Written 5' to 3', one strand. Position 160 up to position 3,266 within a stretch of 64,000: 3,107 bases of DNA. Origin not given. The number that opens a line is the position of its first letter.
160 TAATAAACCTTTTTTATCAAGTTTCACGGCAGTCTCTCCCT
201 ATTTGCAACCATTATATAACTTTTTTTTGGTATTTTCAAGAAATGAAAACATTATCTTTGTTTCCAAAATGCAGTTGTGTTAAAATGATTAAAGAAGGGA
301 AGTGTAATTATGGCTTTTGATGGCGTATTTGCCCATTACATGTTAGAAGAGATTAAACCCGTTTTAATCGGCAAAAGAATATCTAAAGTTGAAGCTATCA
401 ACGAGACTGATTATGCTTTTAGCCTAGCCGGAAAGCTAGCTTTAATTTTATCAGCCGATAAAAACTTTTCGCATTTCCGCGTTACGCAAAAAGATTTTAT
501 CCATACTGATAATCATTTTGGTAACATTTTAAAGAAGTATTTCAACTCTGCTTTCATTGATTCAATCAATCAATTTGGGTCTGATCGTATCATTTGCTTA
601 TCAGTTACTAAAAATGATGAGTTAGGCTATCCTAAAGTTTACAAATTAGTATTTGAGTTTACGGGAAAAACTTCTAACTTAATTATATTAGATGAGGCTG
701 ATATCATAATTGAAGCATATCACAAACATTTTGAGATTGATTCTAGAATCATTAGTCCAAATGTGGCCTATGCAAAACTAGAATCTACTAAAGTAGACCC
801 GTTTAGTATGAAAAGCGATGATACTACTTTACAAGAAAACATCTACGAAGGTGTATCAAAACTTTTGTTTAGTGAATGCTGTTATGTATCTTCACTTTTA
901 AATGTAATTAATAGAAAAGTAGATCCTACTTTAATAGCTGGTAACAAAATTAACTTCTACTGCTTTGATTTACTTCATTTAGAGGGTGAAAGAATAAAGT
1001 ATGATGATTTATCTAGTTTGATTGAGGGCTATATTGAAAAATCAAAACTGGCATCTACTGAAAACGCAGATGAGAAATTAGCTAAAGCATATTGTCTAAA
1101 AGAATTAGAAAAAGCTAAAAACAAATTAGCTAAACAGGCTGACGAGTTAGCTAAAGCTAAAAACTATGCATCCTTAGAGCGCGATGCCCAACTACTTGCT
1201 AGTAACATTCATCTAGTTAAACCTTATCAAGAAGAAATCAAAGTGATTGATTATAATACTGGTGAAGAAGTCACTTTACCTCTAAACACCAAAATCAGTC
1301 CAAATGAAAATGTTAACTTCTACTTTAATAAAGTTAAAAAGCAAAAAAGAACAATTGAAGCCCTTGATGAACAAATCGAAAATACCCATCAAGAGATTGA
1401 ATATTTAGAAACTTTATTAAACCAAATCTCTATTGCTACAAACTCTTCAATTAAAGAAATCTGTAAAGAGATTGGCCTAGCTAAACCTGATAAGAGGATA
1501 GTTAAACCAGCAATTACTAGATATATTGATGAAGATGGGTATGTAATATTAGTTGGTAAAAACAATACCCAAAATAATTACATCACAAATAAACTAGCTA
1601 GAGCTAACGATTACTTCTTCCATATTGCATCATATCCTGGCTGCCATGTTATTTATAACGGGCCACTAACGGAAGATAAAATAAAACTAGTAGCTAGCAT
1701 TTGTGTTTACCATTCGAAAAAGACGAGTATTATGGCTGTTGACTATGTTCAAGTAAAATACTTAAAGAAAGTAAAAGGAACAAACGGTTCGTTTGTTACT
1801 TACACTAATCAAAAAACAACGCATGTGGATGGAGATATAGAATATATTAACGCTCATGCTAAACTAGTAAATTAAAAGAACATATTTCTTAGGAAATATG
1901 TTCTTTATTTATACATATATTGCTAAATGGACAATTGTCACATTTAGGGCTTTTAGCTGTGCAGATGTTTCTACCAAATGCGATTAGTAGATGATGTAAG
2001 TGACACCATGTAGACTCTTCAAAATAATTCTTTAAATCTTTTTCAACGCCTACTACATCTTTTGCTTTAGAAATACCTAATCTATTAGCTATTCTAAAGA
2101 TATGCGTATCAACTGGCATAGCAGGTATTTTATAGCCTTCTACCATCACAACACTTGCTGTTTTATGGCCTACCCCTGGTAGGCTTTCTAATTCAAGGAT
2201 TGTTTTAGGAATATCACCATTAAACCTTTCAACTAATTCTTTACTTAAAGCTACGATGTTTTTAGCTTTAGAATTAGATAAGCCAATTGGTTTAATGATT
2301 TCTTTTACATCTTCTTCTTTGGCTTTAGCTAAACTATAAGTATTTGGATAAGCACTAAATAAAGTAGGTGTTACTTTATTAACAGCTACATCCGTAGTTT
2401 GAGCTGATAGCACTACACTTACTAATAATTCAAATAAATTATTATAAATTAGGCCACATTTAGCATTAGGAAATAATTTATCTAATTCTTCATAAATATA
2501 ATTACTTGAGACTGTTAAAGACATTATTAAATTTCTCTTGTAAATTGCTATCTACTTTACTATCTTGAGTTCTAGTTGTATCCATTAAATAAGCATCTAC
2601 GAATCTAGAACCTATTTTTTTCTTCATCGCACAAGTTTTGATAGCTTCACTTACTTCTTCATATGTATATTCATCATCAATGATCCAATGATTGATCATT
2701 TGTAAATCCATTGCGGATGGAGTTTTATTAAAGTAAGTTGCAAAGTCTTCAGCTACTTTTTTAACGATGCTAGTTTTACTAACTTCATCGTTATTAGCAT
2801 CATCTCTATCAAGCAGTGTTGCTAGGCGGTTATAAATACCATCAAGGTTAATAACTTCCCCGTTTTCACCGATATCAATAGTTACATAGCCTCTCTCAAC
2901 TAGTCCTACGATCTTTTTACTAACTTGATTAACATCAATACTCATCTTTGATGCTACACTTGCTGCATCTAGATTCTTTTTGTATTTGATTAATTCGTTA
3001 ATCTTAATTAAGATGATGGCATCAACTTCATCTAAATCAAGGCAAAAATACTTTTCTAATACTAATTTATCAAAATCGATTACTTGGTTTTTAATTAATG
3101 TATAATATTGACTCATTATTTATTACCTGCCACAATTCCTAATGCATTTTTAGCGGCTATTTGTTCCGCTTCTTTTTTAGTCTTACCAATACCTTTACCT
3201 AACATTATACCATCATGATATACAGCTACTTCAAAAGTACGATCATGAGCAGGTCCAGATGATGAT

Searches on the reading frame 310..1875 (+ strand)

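Call 37: search_protein_families(library=pfam, proteins=[window:310-1875:+], max_evalue=0.001)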
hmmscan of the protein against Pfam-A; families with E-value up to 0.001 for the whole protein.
window:310-1875:+ (521 aa): 4 families
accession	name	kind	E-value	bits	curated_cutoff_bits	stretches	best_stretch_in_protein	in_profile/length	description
PF05833.16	NFACT_N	-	3.5e-65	221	31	2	195-391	238-443/456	NFACT N-terminal and middle domains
PF05670.18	NFACT-R_1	-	2.8e-08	34.7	29.8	1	405-492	5-105/112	NFACT protein RNA binding domain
PF18297.6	NFACT-R_2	-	1.9e-06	28.4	26.9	1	409-490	8-85/104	NFACT protein RNA binding domain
PF21773.2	ODAD1_CC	-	0.00012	21.7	27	1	256-382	105-233/287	ODAD1 central coiled coil region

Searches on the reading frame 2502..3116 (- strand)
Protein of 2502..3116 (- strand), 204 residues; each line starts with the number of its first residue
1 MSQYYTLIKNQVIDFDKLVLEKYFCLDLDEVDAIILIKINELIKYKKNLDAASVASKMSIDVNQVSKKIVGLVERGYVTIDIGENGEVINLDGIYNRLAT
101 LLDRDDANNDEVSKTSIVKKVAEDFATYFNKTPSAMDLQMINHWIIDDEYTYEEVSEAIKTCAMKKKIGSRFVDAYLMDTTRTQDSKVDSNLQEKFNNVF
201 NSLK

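Call 37: search_protein_families(library=pfam, proteins=[window:2502-3116:-], max_evalue=0.001)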
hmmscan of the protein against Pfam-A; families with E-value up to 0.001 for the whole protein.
window:2502-3116:- (204 aa): 2 families
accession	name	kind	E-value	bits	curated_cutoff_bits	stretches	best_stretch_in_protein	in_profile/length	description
PF21984.2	DnaD_N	-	1.4e-08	35.2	27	1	17-104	3-96/101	DnaD N-terminal domain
PF07261.16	DnaB_2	-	3.3e-07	30.3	22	1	124-177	3-56/74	Replication initiation and membrane attachment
